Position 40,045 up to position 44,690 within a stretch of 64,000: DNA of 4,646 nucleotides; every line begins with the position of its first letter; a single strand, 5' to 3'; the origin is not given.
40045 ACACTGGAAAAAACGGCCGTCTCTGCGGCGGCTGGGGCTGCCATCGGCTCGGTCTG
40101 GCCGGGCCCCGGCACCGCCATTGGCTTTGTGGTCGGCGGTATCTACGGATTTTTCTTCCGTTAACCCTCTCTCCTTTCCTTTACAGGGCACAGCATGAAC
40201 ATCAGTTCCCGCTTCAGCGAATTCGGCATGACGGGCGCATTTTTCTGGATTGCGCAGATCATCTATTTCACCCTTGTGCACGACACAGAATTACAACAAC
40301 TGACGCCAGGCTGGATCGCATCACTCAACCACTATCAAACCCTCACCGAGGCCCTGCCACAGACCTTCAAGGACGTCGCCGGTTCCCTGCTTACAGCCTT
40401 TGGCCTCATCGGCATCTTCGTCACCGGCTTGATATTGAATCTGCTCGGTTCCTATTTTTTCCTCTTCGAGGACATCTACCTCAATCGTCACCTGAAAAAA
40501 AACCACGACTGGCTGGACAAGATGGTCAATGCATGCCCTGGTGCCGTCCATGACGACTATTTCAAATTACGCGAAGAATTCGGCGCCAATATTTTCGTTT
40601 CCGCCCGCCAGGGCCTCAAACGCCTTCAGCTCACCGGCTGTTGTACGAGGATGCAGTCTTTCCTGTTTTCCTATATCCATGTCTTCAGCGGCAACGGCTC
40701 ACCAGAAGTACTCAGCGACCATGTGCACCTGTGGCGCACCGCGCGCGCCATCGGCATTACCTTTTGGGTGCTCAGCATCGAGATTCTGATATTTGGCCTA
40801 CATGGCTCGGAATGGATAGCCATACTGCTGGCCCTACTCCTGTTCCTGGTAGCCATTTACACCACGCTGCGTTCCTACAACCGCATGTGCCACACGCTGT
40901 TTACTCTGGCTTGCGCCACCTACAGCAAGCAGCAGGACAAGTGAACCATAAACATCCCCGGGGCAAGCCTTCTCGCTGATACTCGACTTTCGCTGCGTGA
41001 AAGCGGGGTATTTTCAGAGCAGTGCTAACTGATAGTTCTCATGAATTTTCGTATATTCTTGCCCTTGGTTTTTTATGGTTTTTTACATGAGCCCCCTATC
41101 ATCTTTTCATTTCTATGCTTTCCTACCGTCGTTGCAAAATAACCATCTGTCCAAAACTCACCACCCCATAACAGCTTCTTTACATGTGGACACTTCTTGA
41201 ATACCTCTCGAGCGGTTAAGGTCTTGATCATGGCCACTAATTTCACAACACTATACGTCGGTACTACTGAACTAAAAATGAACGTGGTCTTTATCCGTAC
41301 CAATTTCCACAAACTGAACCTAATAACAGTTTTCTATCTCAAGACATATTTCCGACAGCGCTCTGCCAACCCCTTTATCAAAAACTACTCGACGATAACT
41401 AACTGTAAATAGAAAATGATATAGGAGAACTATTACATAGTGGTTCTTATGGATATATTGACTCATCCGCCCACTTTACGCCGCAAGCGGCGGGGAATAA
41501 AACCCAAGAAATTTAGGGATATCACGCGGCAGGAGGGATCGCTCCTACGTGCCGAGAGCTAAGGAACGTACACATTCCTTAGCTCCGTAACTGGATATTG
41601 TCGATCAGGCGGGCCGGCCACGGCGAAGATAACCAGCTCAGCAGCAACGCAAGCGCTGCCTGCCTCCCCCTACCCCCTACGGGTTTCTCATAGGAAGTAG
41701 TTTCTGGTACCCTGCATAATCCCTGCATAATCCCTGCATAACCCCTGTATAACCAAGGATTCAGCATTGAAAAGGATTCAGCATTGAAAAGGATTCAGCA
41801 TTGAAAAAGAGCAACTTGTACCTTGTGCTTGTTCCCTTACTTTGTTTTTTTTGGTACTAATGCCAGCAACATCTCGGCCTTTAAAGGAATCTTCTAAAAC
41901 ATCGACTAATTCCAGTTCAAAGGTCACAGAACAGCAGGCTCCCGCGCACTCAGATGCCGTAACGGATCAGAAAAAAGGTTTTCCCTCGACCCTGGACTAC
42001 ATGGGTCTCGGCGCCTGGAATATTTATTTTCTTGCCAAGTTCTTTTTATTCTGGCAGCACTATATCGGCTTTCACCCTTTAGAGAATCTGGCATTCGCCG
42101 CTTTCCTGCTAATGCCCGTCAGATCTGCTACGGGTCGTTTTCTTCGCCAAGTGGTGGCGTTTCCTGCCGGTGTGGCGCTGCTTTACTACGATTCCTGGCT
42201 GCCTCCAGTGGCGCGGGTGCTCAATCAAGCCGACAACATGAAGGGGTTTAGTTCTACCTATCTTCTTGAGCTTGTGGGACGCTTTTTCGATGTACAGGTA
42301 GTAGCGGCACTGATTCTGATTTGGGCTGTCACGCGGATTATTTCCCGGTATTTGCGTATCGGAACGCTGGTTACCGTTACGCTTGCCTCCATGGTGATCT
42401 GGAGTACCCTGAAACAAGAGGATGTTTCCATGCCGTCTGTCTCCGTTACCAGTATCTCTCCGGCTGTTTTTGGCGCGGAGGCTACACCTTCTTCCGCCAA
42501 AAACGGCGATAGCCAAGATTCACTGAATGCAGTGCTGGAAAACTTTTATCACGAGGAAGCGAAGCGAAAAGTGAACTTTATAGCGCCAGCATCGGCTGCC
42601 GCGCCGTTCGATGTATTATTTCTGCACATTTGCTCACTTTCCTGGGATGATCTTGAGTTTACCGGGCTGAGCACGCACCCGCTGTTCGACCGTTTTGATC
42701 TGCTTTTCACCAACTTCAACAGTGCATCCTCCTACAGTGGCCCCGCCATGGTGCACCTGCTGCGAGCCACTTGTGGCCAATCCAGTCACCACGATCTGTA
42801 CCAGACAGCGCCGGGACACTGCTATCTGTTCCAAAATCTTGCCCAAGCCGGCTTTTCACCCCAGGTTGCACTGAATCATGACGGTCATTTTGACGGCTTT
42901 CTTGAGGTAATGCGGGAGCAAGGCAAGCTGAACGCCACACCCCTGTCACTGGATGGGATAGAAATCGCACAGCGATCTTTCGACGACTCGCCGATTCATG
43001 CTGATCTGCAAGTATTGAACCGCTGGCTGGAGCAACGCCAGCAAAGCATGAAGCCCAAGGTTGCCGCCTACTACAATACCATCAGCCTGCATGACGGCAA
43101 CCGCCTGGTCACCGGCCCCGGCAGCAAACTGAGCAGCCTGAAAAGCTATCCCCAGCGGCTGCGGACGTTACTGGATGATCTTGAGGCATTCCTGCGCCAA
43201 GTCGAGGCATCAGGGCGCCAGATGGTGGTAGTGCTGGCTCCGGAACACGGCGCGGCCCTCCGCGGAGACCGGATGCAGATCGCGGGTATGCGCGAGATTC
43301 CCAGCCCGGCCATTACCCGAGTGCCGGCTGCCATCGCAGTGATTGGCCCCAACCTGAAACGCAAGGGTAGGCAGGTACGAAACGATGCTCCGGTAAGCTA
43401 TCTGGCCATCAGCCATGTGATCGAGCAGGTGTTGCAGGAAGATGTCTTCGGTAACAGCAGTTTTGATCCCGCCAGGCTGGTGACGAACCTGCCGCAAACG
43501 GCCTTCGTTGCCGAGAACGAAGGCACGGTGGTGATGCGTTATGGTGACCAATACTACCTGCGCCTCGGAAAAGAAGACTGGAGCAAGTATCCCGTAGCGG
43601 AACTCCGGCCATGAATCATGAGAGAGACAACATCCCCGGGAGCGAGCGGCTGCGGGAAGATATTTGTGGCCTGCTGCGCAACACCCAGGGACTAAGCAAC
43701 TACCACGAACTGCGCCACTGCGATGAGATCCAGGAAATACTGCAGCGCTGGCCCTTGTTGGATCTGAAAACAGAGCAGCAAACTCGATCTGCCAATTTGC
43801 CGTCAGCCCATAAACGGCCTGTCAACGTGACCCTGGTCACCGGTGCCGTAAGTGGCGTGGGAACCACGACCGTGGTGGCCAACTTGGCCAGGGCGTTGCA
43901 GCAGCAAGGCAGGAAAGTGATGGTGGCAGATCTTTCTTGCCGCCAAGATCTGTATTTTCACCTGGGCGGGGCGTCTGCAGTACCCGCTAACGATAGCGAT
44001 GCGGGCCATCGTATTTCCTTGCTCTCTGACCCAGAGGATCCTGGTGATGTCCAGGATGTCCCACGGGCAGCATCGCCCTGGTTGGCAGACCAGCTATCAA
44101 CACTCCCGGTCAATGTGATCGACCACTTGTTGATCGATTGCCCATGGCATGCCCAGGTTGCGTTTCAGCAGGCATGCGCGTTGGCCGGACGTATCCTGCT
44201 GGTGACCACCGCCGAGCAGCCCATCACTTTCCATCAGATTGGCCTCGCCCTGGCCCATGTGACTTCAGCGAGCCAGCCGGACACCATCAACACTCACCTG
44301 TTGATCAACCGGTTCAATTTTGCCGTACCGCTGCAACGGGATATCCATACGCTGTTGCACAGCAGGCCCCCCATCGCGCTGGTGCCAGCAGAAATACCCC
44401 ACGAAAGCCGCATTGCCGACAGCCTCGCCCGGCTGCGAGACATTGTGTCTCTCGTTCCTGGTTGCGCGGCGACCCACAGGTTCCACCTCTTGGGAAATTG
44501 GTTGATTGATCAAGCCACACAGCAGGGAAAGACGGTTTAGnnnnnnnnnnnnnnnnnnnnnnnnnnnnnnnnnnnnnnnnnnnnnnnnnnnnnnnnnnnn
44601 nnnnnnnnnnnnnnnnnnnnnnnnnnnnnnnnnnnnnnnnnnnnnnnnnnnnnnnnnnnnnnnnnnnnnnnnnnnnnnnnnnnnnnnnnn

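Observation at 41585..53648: Cellulose (bcs) locus bracketed by a duplicated 27-bp panC 3' end: signature of a site-specifically integrated island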

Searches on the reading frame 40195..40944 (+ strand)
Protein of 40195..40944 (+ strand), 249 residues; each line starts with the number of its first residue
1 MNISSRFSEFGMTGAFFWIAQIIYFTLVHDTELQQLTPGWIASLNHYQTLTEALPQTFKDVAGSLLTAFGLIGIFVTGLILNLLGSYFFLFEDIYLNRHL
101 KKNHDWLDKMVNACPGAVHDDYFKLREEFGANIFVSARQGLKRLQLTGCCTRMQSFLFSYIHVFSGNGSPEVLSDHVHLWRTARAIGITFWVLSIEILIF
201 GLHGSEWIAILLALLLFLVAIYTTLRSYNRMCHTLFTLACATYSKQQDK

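Call 9: search_protein_families(library=pfam, proteins=[window:40195-40944:+])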
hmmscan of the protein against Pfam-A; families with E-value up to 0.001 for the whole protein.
window:40195-40944:+ (249 aa): 0 families

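Call 35: find_related_loci(query=window:40195-40944:+, collection=metagenome_contigs, flank=10000)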
Query window:40195-40944:+ (249 aa) in metagenome_contigs; peptide patterns used: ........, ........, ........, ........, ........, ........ (x = any residue, [..] = any of these).
81 stretches matched a pattern; 12 encode a relative of the query (tblastn E <= 1e-3); 12 distinct loci.
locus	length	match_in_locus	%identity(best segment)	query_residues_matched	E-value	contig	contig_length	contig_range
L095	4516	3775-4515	100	1-247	3e-172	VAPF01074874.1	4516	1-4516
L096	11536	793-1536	97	1-248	1e-165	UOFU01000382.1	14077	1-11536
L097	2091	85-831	88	1-249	6e-158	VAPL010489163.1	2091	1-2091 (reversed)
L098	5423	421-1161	62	1-247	3e-101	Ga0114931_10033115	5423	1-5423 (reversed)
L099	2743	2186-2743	75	1-186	9e-99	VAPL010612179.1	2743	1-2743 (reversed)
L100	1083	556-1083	70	1-176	2e-92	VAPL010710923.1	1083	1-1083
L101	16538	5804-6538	53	1-247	7e-84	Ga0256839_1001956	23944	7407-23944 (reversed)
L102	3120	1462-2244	47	1-247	2e-77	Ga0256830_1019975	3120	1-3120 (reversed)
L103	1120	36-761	49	1-245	7e-81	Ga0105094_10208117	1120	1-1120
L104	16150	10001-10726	50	1-245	7e-75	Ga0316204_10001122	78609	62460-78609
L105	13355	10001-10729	48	1-246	4e-74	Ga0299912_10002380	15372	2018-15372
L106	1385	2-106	80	215-249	5e-14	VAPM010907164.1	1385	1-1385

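Call 59: search_protein_families(library=ncbifam, proteins=[window:40195-40944:+], max_evalue=0.01)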
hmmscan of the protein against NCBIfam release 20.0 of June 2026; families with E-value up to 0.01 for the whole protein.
window:40195-40944:+ (249 aa): 0 families

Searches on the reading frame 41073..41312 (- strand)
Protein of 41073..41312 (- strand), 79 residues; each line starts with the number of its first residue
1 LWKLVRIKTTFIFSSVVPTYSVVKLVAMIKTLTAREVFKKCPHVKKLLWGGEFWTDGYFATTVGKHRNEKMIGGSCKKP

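Call 9: search_protein_families(library=pfam, proteins=[window:41073-41312:-])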
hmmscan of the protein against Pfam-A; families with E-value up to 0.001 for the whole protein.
window:41073-41312:- (79 aa): 1 family
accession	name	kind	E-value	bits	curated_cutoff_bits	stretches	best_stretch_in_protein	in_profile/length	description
PF01797.21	Y1_Tnp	-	7.6e-14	52.3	23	1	13-71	56-113/121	Transposase IS200 like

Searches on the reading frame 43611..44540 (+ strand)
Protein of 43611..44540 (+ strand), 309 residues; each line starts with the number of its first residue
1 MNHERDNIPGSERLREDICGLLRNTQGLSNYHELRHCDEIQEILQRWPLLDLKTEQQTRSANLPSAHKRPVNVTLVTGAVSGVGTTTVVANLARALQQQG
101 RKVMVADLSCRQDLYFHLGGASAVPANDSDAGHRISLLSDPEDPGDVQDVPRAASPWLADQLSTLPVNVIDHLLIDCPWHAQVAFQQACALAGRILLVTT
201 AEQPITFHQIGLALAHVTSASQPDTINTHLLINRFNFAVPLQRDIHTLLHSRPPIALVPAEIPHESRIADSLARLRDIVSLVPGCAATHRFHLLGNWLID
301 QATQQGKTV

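Call 9: search_protein_families(library=pfam, proteins=[window:43611-44540:+])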
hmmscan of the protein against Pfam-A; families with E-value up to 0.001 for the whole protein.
window:43611-44540:+ (309 aa): 3 families
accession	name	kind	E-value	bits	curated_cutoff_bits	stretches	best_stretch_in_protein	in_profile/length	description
PF06564.18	CBP_BcsQ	-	2.5e-15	57.1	21.3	2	160-297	107-232/234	Cellulose biosynthesis protein BcsQ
PF01656.29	CbiA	-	1.7e-06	28.4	25.4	1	76-206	3-54/125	CobQ/CobB/MinD/ParA nucleotide binding domain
PF13614.12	AAA_31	-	1.1e-05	25.9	27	1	81-113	11-43/177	AAA domain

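Call 59: search_protein_families(library=ncbifam, proteins=[window:43611-44540:+], max_evalue=0.01)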
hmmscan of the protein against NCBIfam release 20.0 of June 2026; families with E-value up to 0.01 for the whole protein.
window:43611-44540:+ (309 aa): 15 families
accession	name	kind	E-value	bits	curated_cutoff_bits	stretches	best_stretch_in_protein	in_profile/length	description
TIGR03371.1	cellulose_yhjQ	equivalog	3.1e-26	92.3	157.85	1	72-300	2-243/246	cellulose biosynthesis protein BcsQ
NF041546.1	ParA_partition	equivalog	2.5e-10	40.3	180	2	82-108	10-36/203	ParA family partition ATPase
TIGR01969.1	minD_arch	subfamily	6.8e-09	35.3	201.75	1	73-107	3-36/251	cell division ATPase MinD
TIGR01968.1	minD_bact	equivalog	1.2e-08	34.7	212.9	1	73-108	3-38/261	septum site-determining protein MinD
NF007460.0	PRK10037.1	equivalog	2.7e-06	27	399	1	76-110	6-40/250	cellulose biosynthesis protein BcsQ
TIGR00064.1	ftsY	equivalog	5.8e-06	25.8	260.7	1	52-106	61-113/279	signal recognition particle-docking protein FtsY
NF053622.1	ATPseBagAMYCTU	equivalog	0.00029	20.4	400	1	71-113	7-48/325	ATPase BagA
NF008568.0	PRK11519.1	equivalog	0.00067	17.9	1068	1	71-122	526-577/720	tyrosine-protein kinase Wzc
NF040717.1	BcsR_only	exception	0.00088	18.9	46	1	30-51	16-37/42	cellulose biosynthesis protein BcsR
TIGR01007.1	eps_fam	subfamily_domain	0.0013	18.3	108.05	1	71-112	17-58/204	polysaccharide biosynthesis tyrosine autokinase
NF006190.0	PRK08324.1-4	equivalog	0.0023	16.1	1014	1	21-110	385-461/689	bifunctional aldolase/short-chain dehydrogenase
NF009701.0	PRK13230.1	subfamily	0.0037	16.3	350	1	81-118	10-47/291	nitrogenase reductase-like protein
TIGR03018.1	pepcterm_TyrKin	hypoth_equivalog_domain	0.0042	16.4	230.65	0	64-107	28-72/207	XrtA-associated tyrosine autokinase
NF040718.1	BcsP_of_Ic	exception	0.0057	16.1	55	0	29-54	18-43/55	cellulose biosynthesis protein BcsP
NF008669.0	PRK11670.1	equivalog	0.0058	15.6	348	1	59-108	96-144/369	iron-sulfur cluster carrier protein ApbC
